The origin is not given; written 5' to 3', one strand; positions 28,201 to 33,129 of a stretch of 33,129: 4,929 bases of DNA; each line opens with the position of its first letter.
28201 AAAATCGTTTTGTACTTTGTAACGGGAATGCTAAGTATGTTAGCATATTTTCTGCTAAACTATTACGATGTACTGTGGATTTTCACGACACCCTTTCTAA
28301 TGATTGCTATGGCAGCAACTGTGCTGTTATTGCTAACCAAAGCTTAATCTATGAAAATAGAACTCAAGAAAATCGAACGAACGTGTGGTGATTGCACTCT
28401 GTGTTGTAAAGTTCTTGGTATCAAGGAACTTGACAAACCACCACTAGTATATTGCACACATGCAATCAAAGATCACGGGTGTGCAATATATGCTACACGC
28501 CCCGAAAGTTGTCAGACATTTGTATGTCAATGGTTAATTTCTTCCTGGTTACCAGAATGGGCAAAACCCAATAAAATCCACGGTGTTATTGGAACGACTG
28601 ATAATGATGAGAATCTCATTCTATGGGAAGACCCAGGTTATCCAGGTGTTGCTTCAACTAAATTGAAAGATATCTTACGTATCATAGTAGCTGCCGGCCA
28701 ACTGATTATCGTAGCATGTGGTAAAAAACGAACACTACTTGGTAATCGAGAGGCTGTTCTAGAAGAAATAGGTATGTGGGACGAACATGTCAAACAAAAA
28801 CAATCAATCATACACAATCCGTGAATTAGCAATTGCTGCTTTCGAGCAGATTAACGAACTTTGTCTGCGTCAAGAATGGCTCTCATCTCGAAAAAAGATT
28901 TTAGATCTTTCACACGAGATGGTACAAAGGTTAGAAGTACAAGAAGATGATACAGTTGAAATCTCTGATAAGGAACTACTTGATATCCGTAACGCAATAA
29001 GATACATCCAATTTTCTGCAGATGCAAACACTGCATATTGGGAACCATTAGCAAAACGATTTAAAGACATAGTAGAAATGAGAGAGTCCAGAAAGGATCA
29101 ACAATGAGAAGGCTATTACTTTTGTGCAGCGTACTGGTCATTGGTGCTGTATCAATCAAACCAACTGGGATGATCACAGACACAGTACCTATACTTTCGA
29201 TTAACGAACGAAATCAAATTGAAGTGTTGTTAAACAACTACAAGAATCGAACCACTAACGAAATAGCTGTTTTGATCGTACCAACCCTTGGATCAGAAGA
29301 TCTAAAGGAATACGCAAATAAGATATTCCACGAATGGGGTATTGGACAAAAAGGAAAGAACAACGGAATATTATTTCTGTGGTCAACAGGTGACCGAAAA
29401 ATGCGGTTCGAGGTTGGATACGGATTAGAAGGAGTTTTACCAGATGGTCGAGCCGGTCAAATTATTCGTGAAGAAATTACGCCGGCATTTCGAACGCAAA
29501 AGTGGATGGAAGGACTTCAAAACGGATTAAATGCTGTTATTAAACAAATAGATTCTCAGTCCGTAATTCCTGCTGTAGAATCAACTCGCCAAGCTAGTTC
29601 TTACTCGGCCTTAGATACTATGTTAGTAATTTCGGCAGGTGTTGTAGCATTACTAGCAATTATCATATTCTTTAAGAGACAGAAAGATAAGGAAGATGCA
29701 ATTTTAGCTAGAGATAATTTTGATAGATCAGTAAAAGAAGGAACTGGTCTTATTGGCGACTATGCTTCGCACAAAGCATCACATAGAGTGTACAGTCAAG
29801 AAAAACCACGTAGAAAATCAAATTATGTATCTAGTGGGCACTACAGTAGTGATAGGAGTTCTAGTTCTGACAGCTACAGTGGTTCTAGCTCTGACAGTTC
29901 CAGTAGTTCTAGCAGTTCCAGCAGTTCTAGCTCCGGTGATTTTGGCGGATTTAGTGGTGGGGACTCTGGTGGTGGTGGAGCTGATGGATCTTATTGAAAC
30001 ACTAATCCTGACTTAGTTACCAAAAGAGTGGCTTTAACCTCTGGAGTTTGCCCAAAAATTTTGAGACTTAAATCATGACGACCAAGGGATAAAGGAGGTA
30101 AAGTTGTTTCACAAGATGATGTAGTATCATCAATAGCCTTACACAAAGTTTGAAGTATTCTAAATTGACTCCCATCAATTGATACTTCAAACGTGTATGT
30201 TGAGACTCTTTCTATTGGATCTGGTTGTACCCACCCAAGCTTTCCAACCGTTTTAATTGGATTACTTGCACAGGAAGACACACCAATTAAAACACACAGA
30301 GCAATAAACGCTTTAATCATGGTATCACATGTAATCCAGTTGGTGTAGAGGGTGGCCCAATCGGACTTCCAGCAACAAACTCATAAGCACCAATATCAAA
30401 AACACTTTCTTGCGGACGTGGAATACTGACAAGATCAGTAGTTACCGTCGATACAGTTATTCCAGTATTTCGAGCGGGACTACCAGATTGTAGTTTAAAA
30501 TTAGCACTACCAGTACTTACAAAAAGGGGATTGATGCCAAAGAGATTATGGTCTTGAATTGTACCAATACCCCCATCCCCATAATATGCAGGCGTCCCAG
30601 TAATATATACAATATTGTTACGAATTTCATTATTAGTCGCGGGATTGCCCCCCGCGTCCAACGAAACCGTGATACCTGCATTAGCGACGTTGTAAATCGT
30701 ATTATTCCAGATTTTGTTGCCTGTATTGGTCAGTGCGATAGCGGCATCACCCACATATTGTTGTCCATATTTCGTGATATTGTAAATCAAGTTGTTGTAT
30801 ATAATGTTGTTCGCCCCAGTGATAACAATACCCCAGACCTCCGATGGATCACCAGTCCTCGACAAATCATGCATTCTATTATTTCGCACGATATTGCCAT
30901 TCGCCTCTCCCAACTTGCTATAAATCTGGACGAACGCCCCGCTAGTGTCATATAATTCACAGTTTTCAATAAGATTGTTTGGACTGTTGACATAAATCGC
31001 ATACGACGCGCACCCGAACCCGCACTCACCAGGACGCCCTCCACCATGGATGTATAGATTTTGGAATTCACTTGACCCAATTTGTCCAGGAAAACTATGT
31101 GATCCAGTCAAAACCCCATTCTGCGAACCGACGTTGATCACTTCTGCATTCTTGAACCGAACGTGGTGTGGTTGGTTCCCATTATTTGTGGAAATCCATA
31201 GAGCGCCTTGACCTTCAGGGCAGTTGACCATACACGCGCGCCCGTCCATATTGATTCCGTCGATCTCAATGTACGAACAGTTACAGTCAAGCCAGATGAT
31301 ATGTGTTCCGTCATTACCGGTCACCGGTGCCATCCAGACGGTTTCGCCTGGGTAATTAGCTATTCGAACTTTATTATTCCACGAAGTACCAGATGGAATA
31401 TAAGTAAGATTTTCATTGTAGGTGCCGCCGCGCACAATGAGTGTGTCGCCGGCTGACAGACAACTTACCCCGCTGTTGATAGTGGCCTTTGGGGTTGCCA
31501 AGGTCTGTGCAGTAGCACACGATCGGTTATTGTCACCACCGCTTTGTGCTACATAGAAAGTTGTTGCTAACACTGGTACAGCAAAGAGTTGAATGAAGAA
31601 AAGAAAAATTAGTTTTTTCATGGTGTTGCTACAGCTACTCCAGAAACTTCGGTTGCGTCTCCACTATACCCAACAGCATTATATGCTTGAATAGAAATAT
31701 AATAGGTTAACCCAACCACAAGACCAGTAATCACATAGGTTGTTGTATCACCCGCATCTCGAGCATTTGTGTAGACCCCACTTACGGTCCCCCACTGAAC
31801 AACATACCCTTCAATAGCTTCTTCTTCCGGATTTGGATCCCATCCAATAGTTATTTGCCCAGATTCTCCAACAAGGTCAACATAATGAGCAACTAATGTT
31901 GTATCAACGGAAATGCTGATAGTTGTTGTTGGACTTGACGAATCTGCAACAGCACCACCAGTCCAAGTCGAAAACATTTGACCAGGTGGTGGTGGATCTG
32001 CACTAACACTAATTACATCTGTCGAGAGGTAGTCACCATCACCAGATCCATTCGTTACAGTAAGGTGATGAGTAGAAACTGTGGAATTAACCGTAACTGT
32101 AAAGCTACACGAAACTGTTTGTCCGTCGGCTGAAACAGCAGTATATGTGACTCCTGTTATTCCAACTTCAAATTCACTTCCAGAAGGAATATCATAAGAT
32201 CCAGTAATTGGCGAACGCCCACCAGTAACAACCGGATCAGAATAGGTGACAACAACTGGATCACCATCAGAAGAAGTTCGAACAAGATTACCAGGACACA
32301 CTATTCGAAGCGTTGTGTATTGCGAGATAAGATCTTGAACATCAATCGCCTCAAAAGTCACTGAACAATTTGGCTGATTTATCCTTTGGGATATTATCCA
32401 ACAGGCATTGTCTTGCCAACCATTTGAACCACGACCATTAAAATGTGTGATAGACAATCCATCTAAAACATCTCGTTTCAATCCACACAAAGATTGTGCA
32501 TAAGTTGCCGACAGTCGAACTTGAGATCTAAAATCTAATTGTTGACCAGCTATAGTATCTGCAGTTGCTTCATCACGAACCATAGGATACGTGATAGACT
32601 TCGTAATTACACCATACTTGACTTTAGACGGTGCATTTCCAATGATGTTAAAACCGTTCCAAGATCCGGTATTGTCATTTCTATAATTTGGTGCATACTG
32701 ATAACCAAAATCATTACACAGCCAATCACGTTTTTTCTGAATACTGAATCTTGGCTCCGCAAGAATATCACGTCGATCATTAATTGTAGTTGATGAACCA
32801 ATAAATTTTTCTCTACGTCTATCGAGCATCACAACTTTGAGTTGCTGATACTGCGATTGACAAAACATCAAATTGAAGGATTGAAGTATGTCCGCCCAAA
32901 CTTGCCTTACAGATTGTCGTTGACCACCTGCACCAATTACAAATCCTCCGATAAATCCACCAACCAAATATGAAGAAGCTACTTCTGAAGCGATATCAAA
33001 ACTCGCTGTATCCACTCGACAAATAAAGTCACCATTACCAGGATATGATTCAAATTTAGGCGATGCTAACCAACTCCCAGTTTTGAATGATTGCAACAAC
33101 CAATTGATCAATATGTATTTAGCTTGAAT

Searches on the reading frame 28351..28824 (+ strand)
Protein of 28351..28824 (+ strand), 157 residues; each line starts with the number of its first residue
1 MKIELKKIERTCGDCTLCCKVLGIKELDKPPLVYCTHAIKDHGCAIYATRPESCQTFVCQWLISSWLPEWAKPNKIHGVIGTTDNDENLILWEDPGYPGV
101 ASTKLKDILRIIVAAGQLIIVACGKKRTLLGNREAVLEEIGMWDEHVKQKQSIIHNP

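Call 26: search_protein_families(library=phrogs, proteins=[window:28351-28824:+], max_evalue=0.001)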
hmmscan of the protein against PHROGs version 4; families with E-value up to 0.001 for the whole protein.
window:28351-28824:+ (157 aa): 1 family
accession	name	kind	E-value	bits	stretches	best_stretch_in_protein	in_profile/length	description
phrog_9155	-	unknown function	5.8e-13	50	1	4-82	8-92/181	-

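Call 83: search_protein_families(library=pfam, proteins=[window:28351-28824:+], max_evalue=0.01)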
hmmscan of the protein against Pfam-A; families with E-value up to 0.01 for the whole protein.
window:28351-28824:+ (157 aa): 0 families

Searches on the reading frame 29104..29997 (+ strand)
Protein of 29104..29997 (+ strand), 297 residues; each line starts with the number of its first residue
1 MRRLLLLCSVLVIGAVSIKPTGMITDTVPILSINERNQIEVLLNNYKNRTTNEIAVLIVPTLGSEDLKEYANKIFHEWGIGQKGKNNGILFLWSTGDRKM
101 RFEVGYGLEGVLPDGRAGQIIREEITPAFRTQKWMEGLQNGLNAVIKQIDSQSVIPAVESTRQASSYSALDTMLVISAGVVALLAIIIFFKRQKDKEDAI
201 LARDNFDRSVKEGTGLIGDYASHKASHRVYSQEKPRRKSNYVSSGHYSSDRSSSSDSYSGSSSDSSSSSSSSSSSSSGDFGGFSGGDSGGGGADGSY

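Call 26: search_protein_families(library=phrogs, proteins=[window:29104-29997:+], max_evalue=0.001)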
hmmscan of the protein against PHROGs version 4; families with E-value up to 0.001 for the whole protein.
window:29104-29997:+ (297 aa): 2 families
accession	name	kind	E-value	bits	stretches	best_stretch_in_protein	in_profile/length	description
phrog_13808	-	unknown function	7.3e-05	23.8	1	161-291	101-206/206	-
phrog_232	-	tail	0.00052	20.8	1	240-282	248-295/296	baseplate wedge subunit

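Call 83: search_protein_families(library=pfam, proteins=[window:29104-29997:+], max_evalue=0.01)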
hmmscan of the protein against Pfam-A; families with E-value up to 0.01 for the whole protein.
window:29104-29997:+ (297 aa): 2 families
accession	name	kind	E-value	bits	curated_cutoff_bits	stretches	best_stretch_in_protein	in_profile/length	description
PF04536.20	TPM_phosphatase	-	5.7e-39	133.4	22.1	1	25-147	2-124/125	TPM domain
PF10265.14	Miga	-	0.00051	19.6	25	1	170-277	15-116/540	Mitoguardin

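Call 98: find_encoding_contigs(protein=window:29104-29997:+, flank=10000, max_places=4)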
Protein window:29104-29997:+ (297 aa): 2 contigs read that carry it; 1 place shown.
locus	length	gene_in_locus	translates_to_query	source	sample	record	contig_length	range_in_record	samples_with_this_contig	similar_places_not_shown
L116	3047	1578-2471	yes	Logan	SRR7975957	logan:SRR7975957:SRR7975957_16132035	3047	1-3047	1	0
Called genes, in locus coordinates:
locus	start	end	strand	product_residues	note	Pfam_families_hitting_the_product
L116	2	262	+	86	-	?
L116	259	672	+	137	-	PF03013:Pyr_excise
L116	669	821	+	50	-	-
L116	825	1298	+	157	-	-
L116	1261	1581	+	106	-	-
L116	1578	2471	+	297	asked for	-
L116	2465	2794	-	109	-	-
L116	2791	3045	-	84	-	?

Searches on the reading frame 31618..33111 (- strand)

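Call 26: search_protein_families(library=phrogs, proteins=[window:31618-33111:-], max_evalue=0.001)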
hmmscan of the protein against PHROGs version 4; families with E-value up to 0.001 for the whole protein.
window:31618-33111:- (497 aa): 1 family
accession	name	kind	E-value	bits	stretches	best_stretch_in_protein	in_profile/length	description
phrog_6977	-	tail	0.00014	22.4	1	432-495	182-244/284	minor tail protein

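Call 83: search_protein_families(library=pfam, proteins=[window:31618-33111:-], max_evalue=0.01)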
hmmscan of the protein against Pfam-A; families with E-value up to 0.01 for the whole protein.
window:31618-33111:- (497 aa): 3 families
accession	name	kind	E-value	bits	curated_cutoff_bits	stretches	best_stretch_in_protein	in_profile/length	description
PF00041.27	fn3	-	1.3e-08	35.3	25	1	418-485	14-76/84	Fibronectin type III domain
PF02494.22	HYR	-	3.7e-07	30.8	21.7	1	270-341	8-81/81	HYR domain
PF18998.6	Flg_new_2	-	0.0042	17.5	23.6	1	350-410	11-69/73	Divergent InlB B-repeat domain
